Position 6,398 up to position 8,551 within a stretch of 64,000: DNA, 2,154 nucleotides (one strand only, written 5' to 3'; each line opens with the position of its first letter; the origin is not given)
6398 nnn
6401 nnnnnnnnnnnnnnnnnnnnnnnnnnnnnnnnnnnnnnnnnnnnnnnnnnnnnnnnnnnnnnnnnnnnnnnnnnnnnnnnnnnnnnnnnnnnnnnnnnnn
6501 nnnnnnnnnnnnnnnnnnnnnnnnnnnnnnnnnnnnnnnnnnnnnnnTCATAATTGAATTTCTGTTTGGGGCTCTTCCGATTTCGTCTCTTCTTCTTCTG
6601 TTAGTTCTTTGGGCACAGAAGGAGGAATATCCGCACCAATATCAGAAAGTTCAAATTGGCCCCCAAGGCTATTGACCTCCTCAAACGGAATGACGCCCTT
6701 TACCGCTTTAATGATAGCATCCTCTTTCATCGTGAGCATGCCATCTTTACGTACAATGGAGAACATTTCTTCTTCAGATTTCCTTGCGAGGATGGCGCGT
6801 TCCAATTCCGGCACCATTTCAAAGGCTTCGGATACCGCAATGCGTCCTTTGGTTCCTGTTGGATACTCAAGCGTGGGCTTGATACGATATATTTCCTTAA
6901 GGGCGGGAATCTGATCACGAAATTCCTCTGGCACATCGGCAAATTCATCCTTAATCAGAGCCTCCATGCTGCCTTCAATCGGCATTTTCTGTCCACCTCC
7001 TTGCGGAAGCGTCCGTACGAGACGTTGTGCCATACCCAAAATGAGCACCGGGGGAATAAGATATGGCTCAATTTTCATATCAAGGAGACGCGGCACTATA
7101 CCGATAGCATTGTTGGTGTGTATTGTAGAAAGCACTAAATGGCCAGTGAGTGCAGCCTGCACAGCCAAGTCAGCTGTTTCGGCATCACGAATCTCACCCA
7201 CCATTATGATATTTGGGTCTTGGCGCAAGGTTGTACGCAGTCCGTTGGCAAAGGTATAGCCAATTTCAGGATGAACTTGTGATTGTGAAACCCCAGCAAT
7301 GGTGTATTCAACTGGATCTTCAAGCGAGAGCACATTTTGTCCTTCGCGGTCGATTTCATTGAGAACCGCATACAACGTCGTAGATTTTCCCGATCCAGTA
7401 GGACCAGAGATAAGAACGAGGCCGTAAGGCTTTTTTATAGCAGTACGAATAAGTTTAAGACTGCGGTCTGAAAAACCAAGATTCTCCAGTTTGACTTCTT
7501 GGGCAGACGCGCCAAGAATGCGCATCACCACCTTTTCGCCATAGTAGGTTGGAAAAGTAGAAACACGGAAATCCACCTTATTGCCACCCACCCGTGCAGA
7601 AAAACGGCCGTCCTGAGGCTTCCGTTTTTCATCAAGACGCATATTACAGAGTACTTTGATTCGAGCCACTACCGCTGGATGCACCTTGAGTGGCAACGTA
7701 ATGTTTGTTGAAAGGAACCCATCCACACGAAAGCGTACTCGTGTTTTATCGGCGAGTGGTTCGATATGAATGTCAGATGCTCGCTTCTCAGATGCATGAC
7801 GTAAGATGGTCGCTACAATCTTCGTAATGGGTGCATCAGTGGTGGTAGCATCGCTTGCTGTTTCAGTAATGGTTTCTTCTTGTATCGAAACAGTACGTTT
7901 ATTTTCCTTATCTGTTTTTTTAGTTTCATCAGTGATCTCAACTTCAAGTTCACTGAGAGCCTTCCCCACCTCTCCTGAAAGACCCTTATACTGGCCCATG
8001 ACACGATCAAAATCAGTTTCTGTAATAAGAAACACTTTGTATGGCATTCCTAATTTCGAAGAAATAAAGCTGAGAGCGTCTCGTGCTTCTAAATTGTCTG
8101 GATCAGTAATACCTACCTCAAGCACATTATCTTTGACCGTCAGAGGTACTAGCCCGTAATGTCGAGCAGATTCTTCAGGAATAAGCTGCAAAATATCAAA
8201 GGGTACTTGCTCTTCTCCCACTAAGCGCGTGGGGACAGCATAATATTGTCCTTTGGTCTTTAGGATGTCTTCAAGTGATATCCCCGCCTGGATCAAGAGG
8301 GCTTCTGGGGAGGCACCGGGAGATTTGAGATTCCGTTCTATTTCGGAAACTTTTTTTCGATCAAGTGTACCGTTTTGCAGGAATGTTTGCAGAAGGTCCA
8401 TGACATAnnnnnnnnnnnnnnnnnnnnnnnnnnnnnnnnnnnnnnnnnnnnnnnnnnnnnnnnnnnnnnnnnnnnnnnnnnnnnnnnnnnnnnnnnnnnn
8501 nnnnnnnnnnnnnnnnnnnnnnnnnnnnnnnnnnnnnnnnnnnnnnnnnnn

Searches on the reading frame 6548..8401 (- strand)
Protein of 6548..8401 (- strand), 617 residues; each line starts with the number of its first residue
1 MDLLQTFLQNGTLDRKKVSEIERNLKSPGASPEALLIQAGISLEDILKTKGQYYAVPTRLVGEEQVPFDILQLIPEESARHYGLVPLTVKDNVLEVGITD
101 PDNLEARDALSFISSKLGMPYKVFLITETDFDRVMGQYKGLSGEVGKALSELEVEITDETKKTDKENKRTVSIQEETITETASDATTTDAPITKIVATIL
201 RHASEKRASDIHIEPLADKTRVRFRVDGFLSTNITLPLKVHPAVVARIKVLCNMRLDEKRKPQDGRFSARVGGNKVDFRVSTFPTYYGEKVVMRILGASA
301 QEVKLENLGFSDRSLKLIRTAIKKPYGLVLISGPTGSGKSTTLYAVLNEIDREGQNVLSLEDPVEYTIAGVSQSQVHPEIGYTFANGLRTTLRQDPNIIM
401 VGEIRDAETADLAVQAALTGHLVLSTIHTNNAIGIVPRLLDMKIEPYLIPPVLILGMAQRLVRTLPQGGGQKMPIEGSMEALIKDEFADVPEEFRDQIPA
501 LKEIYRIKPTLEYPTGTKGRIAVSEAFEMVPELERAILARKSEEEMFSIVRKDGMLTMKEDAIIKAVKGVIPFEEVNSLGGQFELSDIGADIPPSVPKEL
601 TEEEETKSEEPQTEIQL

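Call 4: search_protein_families(library=pfam, proteins=[window:6548-8401:-], max_evalue=0.01)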
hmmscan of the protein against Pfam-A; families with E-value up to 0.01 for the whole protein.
window:6548-8401:- (617 aa): 11 families
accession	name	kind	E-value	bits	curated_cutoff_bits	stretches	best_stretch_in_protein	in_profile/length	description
PF00437.27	T2SSE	-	2.9e-110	368.9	24.9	1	187-577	3-369/370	Type II/IV secretion system protein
PF05157.20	MshEN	-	7.5e-13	48.7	23.1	1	61-142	8-87/90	MshEN domain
PF25199.1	nSTAND_NTPase5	-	5.3e-05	23.5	34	1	316-366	30-82/145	Novel STAND NTPase 5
PF13191.12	AAA_16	-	8.7e-05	23.5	32.6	1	321-374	20-64/167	AAA ATPase domain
PF13476.12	AAA_23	-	0.00056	21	27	1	326-345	19-38/201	AAA domain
PF13604.12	AAA_30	-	0.00097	19.4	27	1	316-359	8-51/191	AAA domain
PF20720.3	nSTAND3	-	0.0014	18.8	27.2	1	326-365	17-56/155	Novel STAND NTPase 3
PF00005.33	ABC_tran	-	0.002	19.2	25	1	328-390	13-72/137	ABC transporter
PF13555.12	AAA_29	-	0.0033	17.6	27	1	325-346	21-42/61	P-loop containing region of AAA domain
PF06414.18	Zeta_toxin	-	0.0035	17.2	22.3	0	328-360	18-49/199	Zeta toxin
PF13401.12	AAA_22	-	0.0044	17.8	27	1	326-367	5-46/130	AAA domain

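Call 5: search_protein_families(library=ncbifam, proteins=[window:6548-8401:-], max_evalue=0.01)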
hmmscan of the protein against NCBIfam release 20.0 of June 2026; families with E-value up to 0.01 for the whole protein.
window:6548-8401:- (617 aa): 20 families
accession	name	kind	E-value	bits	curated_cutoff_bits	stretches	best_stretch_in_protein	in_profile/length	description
TIGR02538.1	type_IV_pilB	equivalog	2.2e-141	472.3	675.65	1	3-578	2-560/564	type IV-A pilus assembly ATPase PilB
TIGR02533.1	type_II_gspE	equivalog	2e-138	462.1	630.25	1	74-577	4-483/486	type II secretion system ATPase GspE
NF053534.1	T4PilAsmATPsTfpB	equivalog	5.4e-110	368.5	850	1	72-576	95-578/584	type IV pilus assembly ATPase TfpB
NF007755.0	PRK10436.1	equivalog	1.4e-109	366.8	617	1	82-582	17-461/465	type II secretion system protein GspE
NF041000.1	ATPase_ComGA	equivalog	4.7e-75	252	300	1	198-463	2-266/267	competence type IV pilus ATPase ComGA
TIGR01420.1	pilT_fam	subfamily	1.4e-51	175.7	319.1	1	197-442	3-242/343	PilT/PilU family type 4a pilus ATPase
TIGR02525.1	plasmid_TraJ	equivalog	1.3e-25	90.2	368.3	1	321-442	144-272/372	plasmid transfer ATPase TraJ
TIGR02524.1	dot_icm_DotB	equivalog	3.1e-22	79.3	463.3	1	318-439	126-256/358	Dot/Icm type IV secretion system ATPase DotB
NF058587.1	archaellum_moto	equivalog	8.6e-16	57.8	550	1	329-442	278-396/527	archaellum flagellar ATPase motor FlaI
TIGR02782.1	TrbB_P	equivalog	1.3e-14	54.2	304.55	1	317-440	128-253/303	P-type conjugative transfer ATPase TrbB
NF010469.0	PRK13894.1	subfamily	5.9e-14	52.1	508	1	315-439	139-264/320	conjugal transfer ATPase TrbB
NF010407.0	PRK13833.1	subfamily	2e-13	50.5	499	1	313-446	132-266/323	conjugal transfer protein TrbB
TIGR03819.1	heli_sec_ATPase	hypoth_equivalog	3.7e-12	46.1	373.15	1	245-439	100-297/340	TadA family conjugal transfer-associated ATPase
TIGR02788.1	VirB11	equivalog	5.4e-11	42.1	249.95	1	298-443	117-266/308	P-type DNA transfer ATPase VirB11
NF053672.1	bindosome_BasE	exception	3.1e-08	32.8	1000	1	329-439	273-388/512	bindosome assembly system ATPase subunit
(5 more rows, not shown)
